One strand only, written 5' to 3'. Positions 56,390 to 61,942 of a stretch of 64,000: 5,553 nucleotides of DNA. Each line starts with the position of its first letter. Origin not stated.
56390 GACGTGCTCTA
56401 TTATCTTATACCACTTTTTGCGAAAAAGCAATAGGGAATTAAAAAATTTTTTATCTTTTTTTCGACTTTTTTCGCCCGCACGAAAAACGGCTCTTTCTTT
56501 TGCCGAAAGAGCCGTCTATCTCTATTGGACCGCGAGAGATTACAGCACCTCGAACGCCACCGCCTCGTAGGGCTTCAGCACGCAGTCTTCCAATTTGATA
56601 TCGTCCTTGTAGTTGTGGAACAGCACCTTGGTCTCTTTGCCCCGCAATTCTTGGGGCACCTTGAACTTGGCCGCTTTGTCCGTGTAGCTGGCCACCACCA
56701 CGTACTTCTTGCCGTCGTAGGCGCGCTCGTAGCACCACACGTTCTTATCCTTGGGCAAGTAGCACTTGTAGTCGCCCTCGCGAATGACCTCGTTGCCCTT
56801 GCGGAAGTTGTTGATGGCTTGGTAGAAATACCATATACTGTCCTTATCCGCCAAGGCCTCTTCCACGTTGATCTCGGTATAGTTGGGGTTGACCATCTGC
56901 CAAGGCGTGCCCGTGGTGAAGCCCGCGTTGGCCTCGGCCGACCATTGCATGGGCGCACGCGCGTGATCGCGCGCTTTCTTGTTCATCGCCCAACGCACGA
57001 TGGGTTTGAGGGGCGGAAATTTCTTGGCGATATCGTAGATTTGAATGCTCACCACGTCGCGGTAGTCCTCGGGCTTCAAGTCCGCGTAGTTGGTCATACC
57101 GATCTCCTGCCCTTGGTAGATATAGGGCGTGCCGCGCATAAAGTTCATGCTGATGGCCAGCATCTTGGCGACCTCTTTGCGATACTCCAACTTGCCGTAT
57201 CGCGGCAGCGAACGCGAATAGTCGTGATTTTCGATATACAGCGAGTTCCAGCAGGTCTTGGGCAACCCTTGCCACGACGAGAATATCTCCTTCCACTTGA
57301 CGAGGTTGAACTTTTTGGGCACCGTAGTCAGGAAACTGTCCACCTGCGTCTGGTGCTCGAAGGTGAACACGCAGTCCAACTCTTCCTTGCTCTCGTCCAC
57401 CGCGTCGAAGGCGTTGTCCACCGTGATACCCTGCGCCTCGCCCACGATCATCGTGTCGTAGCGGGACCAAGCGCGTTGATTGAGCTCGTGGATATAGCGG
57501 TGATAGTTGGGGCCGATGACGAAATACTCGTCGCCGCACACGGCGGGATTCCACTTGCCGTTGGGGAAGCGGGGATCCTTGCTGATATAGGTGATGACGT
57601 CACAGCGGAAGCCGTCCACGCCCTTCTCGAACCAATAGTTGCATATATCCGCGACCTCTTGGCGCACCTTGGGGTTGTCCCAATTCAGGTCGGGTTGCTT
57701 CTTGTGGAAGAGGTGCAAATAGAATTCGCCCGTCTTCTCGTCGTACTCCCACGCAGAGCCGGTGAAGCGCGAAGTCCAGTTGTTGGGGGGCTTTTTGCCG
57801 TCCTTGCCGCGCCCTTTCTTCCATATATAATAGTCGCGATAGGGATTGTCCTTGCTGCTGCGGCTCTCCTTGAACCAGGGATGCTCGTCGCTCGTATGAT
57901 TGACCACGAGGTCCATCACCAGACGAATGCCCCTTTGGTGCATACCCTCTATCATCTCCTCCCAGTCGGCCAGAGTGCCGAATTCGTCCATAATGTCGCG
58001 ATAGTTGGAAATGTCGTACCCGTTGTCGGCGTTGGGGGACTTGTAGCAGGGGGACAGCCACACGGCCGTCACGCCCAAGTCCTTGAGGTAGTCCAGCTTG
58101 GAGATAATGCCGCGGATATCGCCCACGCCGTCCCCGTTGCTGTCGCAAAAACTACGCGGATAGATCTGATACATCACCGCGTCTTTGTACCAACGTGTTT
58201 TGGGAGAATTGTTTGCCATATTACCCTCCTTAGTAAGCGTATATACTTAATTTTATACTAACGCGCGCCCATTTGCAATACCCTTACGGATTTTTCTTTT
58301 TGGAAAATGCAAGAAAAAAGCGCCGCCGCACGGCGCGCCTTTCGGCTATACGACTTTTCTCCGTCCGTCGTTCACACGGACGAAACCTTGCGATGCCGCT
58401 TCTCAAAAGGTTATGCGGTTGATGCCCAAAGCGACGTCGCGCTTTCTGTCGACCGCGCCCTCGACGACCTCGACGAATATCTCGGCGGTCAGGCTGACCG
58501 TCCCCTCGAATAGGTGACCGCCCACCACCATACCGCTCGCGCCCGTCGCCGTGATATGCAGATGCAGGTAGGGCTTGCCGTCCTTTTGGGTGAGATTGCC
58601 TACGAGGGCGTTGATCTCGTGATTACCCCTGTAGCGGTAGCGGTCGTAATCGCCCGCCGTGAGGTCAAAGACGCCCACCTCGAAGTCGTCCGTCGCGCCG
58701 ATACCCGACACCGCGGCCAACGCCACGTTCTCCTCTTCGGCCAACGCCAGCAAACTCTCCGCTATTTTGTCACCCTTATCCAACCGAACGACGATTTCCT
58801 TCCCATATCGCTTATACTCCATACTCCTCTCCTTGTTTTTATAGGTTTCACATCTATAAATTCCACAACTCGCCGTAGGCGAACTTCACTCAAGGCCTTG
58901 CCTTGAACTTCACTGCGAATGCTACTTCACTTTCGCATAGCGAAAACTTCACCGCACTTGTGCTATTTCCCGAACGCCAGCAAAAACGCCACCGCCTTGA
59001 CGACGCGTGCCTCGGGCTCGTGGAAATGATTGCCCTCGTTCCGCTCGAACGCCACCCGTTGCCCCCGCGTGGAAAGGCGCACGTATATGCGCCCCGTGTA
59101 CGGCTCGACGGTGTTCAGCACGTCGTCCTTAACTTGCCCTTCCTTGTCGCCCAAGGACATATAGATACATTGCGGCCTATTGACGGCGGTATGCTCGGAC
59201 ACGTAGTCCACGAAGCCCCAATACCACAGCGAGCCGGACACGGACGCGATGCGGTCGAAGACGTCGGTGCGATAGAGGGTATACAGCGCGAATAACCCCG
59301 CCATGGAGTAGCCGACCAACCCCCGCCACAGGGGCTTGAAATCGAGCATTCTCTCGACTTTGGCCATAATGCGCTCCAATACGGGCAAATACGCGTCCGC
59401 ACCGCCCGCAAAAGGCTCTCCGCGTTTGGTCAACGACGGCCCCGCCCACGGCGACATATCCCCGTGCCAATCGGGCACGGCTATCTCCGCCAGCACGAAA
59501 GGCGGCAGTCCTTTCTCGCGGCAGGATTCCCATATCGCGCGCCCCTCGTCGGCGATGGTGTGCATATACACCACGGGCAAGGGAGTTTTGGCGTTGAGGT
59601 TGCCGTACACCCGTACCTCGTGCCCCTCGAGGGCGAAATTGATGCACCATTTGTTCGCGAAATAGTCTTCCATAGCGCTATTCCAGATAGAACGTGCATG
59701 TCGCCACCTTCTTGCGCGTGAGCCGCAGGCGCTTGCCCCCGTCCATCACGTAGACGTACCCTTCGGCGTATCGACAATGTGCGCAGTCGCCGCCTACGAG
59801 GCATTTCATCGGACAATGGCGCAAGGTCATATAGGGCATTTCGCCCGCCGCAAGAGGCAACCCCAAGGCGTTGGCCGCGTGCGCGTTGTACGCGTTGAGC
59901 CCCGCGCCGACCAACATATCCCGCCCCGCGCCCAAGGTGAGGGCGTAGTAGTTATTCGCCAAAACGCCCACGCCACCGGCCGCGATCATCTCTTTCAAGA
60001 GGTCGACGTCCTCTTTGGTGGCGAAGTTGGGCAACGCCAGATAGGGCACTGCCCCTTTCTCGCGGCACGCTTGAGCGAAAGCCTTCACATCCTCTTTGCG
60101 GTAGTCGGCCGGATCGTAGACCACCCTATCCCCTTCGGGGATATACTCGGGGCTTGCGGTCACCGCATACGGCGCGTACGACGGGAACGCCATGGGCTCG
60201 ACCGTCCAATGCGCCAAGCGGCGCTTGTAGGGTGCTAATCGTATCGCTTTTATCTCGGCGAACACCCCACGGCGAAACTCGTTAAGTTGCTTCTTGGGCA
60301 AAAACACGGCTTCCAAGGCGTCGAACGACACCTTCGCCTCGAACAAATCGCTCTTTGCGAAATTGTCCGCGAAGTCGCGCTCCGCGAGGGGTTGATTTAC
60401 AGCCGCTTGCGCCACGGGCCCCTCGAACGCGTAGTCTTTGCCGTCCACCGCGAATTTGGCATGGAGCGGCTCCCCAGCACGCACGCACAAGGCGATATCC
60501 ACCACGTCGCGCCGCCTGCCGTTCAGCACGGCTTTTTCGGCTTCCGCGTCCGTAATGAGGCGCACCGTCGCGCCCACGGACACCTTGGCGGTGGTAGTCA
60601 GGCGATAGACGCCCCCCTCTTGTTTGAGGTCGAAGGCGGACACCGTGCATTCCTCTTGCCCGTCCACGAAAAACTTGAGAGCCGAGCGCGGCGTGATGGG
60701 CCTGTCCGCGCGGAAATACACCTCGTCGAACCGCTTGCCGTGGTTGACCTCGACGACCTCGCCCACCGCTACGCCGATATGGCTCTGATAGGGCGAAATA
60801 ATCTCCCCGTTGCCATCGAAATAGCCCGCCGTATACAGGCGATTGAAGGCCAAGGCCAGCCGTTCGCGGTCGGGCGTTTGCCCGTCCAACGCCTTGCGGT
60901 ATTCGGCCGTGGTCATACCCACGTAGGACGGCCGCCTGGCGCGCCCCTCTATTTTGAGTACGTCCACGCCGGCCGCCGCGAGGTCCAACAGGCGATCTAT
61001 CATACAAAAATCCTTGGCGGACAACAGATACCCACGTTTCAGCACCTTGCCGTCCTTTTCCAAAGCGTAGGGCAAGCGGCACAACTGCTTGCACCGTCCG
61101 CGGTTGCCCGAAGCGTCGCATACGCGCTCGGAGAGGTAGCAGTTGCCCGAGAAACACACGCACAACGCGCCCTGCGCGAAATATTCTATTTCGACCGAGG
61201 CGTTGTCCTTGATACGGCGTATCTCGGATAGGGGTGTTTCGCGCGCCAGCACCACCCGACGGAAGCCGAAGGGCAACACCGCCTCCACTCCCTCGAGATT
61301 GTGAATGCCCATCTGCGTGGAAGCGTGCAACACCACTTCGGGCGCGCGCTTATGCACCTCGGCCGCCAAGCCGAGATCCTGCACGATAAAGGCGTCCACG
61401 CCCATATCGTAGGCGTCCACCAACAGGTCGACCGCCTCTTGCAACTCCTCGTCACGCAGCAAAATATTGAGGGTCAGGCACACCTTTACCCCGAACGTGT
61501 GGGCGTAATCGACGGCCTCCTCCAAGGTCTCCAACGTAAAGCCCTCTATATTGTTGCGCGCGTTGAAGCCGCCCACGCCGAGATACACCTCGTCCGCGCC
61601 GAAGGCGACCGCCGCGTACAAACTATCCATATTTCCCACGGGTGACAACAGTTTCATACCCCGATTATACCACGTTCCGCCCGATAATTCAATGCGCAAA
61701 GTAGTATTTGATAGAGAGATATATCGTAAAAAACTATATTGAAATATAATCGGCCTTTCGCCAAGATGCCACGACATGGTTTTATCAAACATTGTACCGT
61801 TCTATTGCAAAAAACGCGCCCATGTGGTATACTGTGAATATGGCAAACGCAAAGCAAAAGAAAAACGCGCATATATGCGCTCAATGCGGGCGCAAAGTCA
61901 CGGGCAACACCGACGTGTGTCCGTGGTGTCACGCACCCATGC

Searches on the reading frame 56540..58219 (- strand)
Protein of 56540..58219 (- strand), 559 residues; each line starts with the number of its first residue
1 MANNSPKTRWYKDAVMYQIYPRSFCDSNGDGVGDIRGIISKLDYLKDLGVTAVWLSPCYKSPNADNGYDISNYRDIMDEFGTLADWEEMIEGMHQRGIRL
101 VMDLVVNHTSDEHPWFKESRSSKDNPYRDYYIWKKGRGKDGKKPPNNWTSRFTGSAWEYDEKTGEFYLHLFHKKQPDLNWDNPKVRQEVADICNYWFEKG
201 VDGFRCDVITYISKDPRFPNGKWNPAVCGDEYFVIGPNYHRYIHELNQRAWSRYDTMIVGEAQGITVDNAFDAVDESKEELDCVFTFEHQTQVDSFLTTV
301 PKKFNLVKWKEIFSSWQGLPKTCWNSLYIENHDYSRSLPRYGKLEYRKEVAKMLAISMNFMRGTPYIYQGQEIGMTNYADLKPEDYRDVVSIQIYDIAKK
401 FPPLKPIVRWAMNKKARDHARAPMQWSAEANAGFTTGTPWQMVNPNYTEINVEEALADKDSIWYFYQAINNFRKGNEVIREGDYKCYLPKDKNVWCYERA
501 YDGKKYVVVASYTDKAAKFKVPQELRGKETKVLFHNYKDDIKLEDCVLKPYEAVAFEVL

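Call 66: search_protein_families(library=pfam, proteins=[window:56540-58219:-], max_evalue=0.0001)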
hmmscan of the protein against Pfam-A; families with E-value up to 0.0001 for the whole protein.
window:56540-58219:- (559 aa): 2 families
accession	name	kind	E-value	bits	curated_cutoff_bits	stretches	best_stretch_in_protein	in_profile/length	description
PF00128.31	Alpha-amylase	-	3.1e-154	514.9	22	1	18-482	1-446/446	Alpha amylase, catalytic domain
PF16657.11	Malt_amylase_C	-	4.9e-06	27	27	1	482-552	1-72/75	Maltogenic Amylase, C-terminal domain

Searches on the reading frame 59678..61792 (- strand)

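Call 66: search_protein_families(library=pfam, proteins=[window:59678-61792:-], max_evalue=0.0001)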
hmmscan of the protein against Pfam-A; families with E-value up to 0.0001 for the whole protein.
window:59678-61792:- (704 aa): 2 families
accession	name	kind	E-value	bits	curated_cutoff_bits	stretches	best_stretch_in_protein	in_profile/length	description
PF01136.24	Peptidase_U32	-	1.3e-65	221.4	22.4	1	118-329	2-231/233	Peptidase family U32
PF12392.13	DUF3656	-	3.3e-07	31.4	22.1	1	417-518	12-108/109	Collagenase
